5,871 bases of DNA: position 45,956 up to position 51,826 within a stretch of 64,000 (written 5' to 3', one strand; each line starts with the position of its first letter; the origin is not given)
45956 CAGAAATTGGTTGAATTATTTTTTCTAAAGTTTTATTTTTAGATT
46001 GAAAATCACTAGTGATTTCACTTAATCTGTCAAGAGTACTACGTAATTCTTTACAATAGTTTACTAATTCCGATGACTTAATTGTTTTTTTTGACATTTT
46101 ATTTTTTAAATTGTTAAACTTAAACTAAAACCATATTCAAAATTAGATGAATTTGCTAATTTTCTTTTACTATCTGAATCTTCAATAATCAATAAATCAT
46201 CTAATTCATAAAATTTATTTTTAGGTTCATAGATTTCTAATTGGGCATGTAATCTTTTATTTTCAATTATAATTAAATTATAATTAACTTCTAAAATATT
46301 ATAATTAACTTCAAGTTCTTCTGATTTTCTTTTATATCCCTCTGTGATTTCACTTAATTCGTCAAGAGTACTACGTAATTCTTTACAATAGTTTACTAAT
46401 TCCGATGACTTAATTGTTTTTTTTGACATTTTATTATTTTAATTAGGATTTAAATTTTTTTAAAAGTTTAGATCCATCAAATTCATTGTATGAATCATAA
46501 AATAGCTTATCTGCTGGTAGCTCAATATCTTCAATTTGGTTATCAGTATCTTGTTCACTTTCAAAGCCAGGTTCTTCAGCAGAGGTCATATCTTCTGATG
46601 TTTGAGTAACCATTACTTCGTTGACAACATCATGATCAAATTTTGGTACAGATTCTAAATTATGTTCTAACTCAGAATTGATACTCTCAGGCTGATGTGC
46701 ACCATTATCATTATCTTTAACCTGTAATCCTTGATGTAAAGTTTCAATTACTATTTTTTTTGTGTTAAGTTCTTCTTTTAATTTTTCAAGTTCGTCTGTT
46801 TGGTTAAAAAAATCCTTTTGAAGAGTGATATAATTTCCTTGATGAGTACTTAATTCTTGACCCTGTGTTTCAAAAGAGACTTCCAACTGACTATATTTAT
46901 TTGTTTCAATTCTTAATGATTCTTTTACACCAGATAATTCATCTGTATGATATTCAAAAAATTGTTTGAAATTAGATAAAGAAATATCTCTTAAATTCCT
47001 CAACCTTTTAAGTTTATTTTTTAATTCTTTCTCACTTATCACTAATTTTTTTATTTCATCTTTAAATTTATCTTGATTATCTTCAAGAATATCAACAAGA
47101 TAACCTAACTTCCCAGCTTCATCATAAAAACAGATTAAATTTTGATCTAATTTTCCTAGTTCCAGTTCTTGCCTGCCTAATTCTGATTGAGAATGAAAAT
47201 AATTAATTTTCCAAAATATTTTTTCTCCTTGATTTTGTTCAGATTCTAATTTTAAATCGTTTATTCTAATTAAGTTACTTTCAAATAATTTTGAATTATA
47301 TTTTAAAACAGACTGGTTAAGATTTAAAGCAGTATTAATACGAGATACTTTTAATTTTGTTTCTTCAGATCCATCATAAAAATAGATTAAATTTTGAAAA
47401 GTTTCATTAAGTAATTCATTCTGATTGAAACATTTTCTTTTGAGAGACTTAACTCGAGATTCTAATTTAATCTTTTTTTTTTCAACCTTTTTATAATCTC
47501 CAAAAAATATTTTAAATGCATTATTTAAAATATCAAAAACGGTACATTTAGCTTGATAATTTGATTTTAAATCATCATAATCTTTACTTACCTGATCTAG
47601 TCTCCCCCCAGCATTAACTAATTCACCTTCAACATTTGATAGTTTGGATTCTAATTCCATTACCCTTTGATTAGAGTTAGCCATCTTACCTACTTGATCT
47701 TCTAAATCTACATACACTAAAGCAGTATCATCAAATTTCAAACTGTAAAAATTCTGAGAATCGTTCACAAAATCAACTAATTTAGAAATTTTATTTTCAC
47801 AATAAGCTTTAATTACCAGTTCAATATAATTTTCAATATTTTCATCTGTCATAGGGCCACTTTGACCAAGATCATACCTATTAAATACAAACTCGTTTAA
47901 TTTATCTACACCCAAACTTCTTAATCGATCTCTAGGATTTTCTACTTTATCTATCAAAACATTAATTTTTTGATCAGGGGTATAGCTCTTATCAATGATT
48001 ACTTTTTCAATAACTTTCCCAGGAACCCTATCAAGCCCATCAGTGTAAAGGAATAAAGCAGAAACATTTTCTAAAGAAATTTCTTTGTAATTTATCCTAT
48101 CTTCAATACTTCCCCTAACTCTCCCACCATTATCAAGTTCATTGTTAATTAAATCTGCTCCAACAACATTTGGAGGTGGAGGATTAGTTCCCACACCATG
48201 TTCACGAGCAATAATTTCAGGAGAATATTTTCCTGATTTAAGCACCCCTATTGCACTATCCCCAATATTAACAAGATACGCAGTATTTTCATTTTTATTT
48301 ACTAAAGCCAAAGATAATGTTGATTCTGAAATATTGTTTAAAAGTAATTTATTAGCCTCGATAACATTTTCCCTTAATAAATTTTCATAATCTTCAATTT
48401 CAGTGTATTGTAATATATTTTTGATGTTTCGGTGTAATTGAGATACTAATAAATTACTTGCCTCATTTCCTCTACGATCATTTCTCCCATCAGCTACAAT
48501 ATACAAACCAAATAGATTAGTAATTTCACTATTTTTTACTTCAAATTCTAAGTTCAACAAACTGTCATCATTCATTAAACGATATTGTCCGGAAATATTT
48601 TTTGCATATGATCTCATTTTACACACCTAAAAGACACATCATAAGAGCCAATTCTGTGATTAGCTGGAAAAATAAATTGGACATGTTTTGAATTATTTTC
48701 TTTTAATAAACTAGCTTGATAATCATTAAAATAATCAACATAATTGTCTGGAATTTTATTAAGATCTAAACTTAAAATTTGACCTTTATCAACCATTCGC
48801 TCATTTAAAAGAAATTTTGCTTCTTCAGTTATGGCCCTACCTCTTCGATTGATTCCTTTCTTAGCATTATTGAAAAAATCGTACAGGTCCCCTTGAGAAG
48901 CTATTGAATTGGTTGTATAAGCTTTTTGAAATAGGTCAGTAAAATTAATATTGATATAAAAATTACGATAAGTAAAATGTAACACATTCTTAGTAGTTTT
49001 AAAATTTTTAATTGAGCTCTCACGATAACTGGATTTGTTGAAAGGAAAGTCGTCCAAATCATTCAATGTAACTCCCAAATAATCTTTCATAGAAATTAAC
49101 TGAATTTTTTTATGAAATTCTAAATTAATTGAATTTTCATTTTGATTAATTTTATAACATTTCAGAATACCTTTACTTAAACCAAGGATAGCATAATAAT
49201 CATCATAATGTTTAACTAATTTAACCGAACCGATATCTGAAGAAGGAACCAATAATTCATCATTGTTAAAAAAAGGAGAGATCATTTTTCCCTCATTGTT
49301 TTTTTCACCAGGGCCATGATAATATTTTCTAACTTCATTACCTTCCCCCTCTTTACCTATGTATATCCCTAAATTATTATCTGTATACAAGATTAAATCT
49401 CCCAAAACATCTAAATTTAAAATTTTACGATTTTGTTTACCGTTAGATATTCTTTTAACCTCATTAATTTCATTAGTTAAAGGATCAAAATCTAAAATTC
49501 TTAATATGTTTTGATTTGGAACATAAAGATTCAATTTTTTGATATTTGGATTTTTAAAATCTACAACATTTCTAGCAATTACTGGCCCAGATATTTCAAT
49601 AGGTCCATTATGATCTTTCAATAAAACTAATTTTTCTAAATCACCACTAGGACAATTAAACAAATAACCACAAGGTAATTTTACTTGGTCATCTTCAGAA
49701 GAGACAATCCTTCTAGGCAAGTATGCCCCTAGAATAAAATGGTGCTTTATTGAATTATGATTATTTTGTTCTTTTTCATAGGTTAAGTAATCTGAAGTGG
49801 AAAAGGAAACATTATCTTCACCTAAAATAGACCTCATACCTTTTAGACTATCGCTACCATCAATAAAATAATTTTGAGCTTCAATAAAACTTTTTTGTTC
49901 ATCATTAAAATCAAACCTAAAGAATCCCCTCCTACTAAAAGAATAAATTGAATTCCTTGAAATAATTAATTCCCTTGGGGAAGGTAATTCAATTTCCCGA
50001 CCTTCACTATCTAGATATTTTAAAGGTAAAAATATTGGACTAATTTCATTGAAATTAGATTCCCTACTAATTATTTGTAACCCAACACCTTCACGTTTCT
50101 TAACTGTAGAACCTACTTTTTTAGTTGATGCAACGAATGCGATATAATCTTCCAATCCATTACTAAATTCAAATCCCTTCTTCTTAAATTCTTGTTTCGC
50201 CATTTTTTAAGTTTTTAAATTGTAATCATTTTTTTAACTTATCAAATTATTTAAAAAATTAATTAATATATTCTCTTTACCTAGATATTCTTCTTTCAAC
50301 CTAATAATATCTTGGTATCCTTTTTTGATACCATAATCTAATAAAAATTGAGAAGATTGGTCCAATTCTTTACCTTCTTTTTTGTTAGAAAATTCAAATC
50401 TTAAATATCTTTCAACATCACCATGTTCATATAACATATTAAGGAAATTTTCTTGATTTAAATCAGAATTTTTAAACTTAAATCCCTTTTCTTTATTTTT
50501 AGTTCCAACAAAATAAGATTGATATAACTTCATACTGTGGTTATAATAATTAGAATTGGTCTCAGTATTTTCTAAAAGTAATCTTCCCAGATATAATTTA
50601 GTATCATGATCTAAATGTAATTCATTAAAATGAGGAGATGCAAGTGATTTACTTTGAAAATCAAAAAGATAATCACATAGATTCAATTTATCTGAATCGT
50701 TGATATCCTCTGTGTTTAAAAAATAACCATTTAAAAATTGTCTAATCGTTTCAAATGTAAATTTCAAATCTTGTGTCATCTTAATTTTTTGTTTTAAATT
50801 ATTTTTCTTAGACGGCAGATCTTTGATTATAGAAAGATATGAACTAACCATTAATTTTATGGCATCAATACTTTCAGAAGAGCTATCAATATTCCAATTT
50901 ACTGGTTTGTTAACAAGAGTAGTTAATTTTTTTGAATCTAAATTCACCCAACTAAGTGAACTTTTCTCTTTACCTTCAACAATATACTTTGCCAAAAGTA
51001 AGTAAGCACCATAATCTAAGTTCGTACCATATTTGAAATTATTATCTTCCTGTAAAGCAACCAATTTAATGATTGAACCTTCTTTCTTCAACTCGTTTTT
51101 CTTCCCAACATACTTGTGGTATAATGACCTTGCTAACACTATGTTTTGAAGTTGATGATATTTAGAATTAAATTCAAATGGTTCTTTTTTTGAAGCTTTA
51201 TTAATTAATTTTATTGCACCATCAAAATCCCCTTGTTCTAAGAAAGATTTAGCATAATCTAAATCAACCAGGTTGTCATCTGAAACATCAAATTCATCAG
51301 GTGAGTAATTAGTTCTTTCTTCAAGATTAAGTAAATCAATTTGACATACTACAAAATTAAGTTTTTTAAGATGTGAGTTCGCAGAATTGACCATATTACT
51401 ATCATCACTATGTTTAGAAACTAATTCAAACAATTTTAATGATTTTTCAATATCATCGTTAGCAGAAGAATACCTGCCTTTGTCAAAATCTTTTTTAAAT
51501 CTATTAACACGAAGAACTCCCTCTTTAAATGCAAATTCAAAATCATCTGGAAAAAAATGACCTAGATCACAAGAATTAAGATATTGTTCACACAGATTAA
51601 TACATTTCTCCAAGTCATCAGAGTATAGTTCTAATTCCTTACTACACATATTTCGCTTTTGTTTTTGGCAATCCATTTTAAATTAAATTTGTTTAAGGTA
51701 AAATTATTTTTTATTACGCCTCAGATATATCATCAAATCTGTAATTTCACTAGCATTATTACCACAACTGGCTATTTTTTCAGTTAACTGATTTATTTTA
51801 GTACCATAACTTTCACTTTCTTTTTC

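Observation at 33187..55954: ~23 kb accessory island with two eukaryotic-like kinases, a PP2C-like phosphatase, two ATPases and many coiled-coil or membrane proteins: a candidate undescribed signalling or conflict system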

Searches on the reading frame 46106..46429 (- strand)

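Call 5: search_protein_families(library=pfam, proteins=[window:46106-46429:-], max_evalue=0.1)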
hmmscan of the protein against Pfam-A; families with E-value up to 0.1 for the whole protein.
window:46106-46429:- (107 aa): 1 family
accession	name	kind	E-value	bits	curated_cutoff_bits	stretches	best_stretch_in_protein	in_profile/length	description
PF04871.18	Uso1_p115_C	-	0.0018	19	28.4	1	9-90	11-91/121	Uso1 / p115 like vesicle tethering protein, C terminal region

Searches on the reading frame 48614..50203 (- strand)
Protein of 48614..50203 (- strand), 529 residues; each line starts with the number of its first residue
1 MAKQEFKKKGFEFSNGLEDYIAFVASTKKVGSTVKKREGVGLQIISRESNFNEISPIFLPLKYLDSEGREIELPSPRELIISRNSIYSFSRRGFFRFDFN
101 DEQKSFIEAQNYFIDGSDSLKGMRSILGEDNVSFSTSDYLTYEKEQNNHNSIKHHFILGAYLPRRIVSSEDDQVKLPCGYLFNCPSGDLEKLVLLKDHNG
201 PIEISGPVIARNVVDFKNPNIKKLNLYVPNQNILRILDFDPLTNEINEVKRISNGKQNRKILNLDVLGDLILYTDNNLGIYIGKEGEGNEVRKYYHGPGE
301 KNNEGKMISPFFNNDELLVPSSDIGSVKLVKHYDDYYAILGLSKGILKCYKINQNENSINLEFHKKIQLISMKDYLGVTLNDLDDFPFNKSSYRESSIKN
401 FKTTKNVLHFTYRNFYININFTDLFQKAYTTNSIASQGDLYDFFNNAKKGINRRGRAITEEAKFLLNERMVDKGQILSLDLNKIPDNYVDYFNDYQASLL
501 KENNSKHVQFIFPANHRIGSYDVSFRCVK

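Call 5: search_protein_families(library=pfam, proteins=[window:48614-50203:-], max_evalue=0.1)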
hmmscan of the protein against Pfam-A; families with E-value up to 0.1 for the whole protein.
window:48614-50203:- (529 aa): 1 family
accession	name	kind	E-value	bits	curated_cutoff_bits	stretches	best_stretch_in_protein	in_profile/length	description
PF18467.7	DUF5613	-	0.023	15.5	33.3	1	493-518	51-76/97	Domain of unknown function (DUF5613)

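Call 11: search_protein_families(library=padloc, proteins=[window:48614-50203:-], max_evalue=0.01)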
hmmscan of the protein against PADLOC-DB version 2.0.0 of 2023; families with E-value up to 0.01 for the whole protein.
window:48614-50203:- (529 aa): 0 families

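Call 12: search_protein_families(library=ncbifam, proteins=[window:48614-50203:-], max_evalue=0.01)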
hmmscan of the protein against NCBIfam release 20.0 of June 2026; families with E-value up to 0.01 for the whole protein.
window:48614-50203:- (529 aa): 0 families

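Call 110: search_protein_families(library=phrogs, proteins=[window:48614-50203:-], max_evalue=0.01)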
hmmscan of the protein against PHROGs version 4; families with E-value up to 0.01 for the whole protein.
window:48614-50203:- (529 aa): 0 families

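Call 115: search_solved_structures(query=A10, max_evalue=1)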
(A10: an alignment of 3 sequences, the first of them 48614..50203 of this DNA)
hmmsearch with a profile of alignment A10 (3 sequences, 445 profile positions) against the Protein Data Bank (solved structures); distinct sequences matched with E-value up to 1: 1.
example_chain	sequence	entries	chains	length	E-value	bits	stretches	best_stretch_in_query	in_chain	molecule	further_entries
4guc_A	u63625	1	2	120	0.13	14.5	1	311-339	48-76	Protein BA_2500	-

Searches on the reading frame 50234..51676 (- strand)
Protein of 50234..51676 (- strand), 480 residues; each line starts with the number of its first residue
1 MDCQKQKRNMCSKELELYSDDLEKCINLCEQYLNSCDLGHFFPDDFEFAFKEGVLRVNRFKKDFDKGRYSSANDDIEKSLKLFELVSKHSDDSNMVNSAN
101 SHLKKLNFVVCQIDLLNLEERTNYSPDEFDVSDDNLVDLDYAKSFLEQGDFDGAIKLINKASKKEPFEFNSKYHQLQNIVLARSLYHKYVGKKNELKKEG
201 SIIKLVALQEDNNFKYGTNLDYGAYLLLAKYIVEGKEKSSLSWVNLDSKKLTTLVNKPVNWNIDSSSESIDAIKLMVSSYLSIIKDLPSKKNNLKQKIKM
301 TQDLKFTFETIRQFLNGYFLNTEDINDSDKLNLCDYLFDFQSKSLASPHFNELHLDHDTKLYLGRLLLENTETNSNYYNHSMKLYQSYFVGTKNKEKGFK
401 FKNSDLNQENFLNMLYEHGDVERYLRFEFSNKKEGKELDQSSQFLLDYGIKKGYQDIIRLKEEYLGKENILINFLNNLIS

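Call 5: search_protein_families(library=pfam, proteins=[window:50234-51676:-], max_evalue=0.1)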
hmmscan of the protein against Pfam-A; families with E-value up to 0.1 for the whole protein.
window:50234-51676:- (480 aa): 3 families
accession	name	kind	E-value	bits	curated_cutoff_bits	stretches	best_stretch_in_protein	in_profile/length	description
PF07719.23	TPR_2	-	0.0013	19.2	27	0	142-166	8-32/34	Tetratricopeptide repeat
PF14559.12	TPR_19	-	0.012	16.3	25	1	139-177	29-65/68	Tetratricopeptide repeat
PF13428.12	TPR_14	-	0.025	15.7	23.5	0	139-166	5-32/44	Tetratricopeptide repeat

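Call 11: search_protein_families(library=padloc, proteins=[window:50234-51676:-], max_evalue=0.01)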
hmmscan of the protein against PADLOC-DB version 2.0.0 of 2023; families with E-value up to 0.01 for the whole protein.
window:50234-51676:- (480 aa): 0 families

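Call 12: search_protein_families(library=ncbifam, proteins=[window:50234-51676:-], max_evalue=0.01)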
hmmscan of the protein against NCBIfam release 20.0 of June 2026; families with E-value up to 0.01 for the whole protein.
window:50234-51676:- (480 aa): 0 families

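Call 110: search_protein_families(library=phrogs, proteins=[window:50234-51676:-], max_evalue=0.01)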
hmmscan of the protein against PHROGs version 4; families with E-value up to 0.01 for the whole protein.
window:50234-51676:- (480 aa): 0 families
